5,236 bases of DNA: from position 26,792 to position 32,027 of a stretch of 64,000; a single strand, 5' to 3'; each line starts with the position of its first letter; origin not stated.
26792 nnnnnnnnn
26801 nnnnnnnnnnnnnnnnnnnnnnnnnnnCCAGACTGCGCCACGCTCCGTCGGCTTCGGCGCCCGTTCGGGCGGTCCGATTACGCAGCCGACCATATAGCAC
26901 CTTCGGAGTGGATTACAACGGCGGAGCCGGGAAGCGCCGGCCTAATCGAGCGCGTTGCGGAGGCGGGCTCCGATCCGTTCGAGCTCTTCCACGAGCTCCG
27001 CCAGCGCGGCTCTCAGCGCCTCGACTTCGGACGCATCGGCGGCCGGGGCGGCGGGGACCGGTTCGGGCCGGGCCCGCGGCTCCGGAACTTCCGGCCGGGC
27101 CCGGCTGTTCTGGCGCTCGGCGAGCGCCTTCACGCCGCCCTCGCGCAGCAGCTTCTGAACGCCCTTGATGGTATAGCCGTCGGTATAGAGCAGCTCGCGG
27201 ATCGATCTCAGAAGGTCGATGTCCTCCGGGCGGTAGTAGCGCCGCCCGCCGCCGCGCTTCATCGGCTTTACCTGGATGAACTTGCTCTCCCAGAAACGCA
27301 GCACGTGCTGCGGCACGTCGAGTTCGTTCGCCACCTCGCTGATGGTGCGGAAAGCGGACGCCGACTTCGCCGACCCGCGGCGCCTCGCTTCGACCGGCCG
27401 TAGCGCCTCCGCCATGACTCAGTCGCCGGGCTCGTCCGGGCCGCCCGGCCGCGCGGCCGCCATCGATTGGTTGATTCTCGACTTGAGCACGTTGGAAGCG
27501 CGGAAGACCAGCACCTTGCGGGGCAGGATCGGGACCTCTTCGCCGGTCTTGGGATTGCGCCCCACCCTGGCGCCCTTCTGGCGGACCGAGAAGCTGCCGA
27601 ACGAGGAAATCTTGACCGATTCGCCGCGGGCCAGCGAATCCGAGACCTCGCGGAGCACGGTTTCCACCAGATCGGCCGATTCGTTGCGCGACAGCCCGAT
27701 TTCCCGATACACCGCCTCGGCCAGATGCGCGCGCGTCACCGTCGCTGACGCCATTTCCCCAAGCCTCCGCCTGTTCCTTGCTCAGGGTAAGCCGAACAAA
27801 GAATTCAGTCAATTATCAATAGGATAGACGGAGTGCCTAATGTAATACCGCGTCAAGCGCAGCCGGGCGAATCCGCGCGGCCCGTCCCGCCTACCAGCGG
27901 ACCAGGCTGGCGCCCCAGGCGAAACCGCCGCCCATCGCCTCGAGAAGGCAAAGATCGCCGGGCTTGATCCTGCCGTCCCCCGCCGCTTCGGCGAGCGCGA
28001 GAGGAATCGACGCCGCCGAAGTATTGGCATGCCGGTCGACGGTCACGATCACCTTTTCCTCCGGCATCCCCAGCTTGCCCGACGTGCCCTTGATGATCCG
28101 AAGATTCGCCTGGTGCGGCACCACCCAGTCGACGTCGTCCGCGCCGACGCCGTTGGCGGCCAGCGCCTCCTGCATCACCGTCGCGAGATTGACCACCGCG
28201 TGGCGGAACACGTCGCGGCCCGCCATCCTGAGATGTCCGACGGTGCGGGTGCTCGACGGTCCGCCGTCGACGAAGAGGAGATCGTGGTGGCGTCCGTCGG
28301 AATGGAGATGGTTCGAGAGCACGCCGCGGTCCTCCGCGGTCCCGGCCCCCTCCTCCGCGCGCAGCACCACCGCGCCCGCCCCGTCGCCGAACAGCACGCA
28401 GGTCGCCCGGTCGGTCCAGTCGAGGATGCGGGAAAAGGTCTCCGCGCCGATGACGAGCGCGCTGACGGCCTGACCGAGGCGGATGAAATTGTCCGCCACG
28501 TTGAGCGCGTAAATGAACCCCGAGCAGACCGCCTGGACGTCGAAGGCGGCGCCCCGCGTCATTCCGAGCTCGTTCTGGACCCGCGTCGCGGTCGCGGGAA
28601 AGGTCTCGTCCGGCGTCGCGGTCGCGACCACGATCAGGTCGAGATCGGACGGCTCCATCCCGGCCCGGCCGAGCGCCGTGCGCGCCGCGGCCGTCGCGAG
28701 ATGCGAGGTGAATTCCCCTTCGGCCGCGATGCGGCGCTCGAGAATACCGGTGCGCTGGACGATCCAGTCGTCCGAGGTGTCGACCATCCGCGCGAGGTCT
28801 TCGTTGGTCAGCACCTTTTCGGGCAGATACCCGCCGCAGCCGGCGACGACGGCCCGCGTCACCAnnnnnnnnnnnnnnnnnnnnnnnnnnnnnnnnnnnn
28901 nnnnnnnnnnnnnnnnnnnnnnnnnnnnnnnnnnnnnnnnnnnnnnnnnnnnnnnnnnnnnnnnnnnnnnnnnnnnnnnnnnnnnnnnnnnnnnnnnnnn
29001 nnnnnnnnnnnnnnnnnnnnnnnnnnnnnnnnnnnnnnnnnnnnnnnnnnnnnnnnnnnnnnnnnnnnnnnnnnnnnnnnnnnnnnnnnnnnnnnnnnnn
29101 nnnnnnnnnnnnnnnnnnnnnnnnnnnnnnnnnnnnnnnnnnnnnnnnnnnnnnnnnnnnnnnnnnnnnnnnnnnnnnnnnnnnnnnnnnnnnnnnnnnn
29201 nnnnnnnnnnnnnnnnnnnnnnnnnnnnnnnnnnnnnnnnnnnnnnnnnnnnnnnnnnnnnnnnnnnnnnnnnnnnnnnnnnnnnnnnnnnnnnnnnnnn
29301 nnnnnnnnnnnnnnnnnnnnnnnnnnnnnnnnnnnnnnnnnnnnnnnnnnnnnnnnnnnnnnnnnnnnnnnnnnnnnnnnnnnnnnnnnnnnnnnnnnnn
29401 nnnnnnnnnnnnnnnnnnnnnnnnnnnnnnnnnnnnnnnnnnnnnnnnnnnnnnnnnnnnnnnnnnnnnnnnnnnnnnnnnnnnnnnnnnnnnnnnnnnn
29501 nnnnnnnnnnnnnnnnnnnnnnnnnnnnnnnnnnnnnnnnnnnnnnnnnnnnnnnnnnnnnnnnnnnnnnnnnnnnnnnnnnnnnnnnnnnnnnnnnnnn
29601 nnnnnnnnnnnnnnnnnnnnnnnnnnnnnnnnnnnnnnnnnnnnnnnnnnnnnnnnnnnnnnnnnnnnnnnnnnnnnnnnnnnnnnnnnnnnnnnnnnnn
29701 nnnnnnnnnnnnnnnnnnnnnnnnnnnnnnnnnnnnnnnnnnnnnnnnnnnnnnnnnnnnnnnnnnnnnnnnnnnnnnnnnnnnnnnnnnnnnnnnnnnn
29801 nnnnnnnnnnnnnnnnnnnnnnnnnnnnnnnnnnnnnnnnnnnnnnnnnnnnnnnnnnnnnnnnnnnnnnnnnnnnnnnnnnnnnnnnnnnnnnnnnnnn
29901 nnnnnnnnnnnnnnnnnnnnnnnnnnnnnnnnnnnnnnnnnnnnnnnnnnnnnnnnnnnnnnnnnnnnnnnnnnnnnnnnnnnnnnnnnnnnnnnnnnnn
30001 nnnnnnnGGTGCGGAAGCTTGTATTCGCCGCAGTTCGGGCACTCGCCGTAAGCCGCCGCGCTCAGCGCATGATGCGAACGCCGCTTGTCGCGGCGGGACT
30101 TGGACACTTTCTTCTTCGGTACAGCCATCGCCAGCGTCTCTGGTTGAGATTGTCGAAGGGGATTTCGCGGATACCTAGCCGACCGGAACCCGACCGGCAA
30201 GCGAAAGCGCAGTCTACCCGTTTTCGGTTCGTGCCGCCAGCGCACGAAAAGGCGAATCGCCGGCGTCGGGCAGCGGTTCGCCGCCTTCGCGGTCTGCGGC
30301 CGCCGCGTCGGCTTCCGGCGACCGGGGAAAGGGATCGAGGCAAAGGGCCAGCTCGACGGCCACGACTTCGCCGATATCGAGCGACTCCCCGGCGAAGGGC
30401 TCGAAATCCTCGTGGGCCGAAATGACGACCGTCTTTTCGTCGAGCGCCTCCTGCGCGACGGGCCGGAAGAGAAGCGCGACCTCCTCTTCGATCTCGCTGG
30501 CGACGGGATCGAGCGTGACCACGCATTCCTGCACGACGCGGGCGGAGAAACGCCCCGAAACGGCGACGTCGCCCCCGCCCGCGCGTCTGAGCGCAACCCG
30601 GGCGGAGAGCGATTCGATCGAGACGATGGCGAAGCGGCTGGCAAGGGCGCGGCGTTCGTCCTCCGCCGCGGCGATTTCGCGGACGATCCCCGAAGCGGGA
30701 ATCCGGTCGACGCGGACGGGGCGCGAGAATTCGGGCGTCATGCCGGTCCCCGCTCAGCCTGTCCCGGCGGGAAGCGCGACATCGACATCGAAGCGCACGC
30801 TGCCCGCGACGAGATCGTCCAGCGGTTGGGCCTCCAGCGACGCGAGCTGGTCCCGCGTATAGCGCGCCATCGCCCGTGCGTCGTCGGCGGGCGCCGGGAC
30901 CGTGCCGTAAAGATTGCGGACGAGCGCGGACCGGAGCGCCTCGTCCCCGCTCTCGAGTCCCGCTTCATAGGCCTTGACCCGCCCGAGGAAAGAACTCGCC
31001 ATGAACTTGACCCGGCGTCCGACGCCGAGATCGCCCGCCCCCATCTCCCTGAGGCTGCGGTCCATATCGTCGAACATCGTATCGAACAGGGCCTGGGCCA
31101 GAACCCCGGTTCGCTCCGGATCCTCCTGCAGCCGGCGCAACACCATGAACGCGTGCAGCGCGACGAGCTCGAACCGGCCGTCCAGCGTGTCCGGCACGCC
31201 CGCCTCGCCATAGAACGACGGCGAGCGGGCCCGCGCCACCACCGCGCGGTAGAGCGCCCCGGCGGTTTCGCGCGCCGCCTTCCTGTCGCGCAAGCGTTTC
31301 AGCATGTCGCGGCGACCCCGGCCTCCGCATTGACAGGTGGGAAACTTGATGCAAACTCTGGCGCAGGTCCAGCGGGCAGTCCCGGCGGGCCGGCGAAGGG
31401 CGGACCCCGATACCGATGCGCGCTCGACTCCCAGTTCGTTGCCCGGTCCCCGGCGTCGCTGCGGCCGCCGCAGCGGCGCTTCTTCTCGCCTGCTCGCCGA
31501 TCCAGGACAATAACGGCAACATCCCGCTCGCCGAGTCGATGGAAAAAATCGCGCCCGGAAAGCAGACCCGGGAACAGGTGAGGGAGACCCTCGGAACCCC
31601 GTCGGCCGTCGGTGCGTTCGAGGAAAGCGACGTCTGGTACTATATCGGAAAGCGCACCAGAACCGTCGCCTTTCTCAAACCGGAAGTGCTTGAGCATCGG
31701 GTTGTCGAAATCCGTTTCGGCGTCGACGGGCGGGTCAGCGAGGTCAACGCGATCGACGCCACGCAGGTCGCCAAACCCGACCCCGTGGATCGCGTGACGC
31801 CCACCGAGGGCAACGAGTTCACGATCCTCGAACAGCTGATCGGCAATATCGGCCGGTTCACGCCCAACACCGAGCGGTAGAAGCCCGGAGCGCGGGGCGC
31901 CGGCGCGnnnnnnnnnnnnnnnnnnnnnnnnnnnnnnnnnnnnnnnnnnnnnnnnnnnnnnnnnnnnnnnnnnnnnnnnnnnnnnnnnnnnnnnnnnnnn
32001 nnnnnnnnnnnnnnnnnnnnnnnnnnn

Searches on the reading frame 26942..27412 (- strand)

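Call 59: search_protein_families(library=pfam, proteins=[window:26942-27412:-], max_evalue=0.001)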
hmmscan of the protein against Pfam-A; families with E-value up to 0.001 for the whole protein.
window:26942-27412:- (156 aa): 3 families
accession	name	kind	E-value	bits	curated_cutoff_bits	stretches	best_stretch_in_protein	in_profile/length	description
PF13411.12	MerR_1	-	3.6e-24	85.1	21.6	1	23-91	2-68/69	MerR HTH family regulatory protein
PF00376.29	MerR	-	1.1e-07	32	28.2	1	23-60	1-38/38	MerR family regulatory protein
PF01527.26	HTH_Tnp_1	-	0.00027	21.5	24.1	1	18-45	19-47/75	Transposase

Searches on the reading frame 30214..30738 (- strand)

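Call 59: search_protein_families(library=pfam, proteins=[window:30214-30738:-], max_evalue=0.001)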
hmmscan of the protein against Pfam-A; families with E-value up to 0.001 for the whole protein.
window:30214-30738:- (174 aa): 1 family
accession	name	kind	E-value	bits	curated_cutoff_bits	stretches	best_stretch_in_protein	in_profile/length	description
PF02620.22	YceD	-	3.1e-11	43.8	33.2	1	60-158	1-98/119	Large ribosomal RNA subunit accumulation protein YceD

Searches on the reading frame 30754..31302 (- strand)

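Call 59: search_protein_families(library=pfam, proteins=[window:30754-31302:-], max_evalue=0.001)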
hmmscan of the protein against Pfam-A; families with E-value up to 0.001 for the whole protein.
window:30754-31302:- (182 aa): 1 family
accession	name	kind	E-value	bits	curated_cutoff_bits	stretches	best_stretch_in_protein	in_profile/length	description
PF03981.17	Ubiq_cyt_C_chap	-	5.7e-43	146.8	21.5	1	34-171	3-140/140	Ubiquinol-cytochrome C chaperone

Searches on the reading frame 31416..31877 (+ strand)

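Call 59: search_protein_families(library=pfam, proteins=[window:31416-31877:+], max_evalue=0.001)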
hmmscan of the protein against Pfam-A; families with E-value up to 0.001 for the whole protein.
window:31416-31877:+ (154 aa): 1 family
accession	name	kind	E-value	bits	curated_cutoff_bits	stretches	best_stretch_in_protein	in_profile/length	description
PF04355.18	BamE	-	1e-12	48.1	23.2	1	34-109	1-69/71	Outer membrane protein assembly factor BamE domain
